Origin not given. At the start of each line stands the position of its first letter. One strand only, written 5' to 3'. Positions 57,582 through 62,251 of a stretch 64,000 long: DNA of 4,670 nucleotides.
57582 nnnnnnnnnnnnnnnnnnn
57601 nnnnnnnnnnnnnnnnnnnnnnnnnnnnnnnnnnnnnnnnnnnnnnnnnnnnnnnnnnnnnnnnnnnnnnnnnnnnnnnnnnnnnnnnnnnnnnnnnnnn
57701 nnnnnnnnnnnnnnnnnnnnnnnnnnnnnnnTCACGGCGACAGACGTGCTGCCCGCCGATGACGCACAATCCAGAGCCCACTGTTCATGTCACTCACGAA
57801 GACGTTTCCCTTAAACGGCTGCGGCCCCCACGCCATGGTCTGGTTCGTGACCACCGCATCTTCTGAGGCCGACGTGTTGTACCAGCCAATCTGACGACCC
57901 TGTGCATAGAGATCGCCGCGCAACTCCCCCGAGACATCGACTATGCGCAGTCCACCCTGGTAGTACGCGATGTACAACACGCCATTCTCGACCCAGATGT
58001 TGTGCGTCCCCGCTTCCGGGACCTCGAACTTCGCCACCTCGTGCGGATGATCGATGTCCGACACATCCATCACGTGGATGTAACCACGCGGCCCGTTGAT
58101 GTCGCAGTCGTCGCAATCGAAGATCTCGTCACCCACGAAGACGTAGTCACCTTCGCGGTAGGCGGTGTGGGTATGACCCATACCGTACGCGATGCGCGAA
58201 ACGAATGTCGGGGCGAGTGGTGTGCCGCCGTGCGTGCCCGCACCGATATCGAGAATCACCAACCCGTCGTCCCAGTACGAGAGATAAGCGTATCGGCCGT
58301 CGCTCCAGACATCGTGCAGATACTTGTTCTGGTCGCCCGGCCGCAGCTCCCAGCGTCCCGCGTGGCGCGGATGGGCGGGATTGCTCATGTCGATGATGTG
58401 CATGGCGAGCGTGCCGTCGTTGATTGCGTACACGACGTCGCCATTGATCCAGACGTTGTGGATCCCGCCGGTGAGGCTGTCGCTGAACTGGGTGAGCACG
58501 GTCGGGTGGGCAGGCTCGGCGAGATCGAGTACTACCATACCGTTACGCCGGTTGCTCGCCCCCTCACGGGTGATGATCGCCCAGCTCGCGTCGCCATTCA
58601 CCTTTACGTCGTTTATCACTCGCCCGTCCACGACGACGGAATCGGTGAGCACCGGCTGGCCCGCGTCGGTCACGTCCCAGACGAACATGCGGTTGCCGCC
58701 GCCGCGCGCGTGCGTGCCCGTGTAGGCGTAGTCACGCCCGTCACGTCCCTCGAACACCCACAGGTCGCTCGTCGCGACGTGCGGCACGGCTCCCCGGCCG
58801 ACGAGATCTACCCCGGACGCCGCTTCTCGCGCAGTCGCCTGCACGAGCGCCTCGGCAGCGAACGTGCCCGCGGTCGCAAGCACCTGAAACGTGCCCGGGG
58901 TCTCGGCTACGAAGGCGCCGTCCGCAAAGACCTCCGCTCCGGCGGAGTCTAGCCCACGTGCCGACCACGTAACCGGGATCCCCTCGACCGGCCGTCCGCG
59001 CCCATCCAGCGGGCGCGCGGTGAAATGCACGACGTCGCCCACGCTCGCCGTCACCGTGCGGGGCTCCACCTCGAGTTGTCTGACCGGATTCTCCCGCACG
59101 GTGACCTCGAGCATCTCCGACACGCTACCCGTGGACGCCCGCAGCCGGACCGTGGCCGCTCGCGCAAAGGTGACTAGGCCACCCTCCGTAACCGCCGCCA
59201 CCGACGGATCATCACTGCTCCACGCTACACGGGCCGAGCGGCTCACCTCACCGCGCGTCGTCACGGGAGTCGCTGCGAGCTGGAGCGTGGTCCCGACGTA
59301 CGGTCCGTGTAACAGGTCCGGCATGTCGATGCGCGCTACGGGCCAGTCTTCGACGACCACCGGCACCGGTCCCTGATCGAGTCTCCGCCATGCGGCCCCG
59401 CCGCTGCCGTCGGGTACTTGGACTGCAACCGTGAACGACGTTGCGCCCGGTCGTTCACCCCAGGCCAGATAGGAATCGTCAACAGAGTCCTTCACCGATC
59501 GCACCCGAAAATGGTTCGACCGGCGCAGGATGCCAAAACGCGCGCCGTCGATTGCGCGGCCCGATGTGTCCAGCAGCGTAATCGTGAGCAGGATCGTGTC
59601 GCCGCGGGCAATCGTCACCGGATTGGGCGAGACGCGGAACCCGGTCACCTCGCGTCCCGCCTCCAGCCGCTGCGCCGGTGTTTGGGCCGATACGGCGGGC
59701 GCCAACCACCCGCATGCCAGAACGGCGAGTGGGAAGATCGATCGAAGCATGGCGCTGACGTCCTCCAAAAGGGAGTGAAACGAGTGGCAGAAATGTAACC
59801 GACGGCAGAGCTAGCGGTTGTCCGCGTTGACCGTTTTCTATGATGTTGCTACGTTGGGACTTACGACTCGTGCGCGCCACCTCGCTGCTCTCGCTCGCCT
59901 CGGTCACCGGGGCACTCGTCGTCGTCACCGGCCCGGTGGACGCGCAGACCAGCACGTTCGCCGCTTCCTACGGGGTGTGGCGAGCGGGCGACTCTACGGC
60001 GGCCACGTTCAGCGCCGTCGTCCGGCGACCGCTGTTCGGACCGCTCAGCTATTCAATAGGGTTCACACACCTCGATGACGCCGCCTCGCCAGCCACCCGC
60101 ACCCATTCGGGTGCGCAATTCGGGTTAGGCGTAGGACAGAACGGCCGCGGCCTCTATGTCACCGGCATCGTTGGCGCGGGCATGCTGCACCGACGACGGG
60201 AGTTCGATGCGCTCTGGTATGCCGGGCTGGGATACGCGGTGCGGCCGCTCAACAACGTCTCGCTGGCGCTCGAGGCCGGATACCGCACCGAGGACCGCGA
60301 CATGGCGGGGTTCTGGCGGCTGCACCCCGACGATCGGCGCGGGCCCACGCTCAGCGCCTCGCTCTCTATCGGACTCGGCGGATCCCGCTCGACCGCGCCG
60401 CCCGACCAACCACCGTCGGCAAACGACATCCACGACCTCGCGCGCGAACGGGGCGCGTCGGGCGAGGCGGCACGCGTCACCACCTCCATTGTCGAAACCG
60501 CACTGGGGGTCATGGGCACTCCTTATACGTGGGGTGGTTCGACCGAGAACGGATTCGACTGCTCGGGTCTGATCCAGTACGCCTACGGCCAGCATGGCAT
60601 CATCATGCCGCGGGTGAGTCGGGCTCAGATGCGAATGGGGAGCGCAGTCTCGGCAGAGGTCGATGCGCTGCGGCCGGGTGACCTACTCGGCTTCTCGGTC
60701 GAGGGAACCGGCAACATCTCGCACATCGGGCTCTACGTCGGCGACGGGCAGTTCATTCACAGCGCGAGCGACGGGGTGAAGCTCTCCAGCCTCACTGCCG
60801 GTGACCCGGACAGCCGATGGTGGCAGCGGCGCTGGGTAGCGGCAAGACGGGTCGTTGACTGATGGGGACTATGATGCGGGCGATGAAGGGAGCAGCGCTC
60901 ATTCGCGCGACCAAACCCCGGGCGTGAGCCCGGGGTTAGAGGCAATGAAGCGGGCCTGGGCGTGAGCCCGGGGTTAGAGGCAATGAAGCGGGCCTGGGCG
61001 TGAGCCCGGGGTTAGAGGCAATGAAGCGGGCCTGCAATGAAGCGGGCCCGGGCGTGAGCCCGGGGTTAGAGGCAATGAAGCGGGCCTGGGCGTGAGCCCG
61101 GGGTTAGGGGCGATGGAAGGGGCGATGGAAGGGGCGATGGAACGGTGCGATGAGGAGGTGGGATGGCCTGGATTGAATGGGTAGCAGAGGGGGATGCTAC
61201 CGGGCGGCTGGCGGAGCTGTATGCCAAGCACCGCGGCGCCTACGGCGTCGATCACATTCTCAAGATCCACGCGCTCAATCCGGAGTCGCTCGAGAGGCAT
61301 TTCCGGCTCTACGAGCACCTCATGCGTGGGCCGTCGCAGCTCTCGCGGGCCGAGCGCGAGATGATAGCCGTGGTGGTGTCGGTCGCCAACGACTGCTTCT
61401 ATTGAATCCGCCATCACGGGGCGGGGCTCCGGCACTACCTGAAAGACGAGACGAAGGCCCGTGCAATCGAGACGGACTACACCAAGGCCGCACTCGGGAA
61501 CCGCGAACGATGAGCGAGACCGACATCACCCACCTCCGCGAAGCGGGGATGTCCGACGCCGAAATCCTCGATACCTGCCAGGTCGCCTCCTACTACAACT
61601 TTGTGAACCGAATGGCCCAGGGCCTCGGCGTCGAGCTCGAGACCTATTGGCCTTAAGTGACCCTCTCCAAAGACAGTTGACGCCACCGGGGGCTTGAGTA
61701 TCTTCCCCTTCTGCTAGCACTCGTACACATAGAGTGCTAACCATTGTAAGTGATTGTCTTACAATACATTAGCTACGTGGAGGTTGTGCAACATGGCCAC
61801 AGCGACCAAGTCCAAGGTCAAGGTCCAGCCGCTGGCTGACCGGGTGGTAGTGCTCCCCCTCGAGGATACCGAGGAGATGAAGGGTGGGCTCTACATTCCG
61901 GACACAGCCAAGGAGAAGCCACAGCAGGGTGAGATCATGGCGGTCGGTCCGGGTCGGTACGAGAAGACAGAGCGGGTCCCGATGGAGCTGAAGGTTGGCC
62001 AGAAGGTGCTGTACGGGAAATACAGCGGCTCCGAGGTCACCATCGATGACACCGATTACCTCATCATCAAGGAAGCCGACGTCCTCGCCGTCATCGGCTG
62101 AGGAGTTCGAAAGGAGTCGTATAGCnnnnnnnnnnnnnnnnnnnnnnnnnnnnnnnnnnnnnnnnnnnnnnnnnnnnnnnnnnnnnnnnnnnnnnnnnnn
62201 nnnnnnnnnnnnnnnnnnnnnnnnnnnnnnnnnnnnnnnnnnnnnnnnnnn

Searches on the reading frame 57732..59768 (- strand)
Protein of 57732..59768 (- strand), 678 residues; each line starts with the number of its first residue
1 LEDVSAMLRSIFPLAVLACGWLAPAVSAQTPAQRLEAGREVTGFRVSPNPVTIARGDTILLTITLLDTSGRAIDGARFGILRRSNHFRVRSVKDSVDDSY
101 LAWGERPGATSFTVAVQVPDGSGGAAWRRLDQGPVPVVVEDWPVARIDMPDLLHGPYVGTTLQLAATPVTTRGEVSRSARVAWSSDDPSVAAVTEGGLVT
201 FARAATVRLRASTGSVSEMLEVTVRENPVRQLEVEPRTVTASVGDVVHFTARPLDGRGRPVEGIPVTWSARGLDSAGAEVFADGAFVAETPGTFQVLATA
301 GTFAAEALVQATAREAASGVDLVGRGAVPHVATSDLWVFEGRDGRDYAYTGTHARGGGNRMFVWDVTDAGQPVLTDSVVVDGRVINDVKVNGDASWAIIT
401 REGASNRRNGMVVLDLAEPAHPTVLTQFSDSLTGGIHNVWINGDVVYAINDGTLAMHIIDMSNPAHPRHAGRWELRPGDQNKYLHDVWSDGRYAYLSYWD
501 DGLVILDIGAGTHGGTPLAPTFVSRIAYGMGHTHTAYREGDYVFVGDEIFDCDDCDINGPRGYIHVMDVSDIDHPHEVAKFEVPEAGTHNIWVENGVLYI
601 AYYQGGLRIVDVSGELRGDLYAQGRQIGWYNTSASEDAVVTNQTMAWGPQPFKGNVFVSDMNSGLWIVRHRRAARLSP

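Call 77: search_protein_families(library=pfam, proteins=[window:57732-59768:-], max_evalue=0.001)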
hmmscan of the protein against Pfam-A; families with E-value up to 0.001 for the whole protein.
window:57732-59768:- (678 aa): 3 families
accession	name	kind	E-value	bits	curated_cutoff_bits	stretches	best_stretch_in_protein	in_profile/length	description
PF08309.17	LVIVD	-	1.7e-16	59.7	20.2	0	485-508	5-28/42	LVIVD repeat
PF02369.22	Big_1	-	4e-05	24.1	34.9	0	232-273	4-45/93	Bacterial Ig-like domain (group 1)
PF02368.24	Big_2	-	0.00033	21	22.8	0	171-204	26-59/79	Bacterial Ig-like domain (group 2)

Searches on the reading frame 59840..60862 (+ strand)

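Call 79: search_protein_families(library=pfam, proteins=[window:59840-60862:+], max_evalue=0.001)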
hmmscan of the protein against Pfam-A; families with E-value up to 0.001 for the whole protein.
window:59840-60862:+ (340 aa): 1 family
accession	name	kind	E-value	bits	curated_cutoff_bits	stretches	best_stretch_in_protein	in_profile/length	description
PF00877.26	NLPC_P60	-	6.6e-28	97.2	23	1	226-336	1-104/105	NlpC/P60 family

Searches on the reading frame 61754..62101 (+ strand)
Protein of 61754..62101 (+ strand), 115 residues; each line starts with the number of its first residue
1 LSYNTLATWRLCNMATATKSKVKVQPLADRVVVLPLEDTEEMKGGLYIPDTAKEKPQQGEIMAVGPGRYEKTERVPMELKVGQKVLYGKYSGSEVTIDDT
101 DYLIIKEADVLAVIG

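Call 79: search_protein_families(library=pfam, proteins=[window:61754-62101:+], max_evalue=0.001)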
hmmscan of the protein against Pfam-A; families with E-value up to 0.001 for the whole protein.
window:61754-62101:+ (115 aa): 1 family
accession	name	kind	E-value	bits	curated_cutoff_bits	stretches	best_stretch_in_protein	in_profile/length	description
PF00166.26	Cpn10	-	1.4e-31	108.8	21.1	1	23-114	1-93/93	Chaperonin 10 Kd subunit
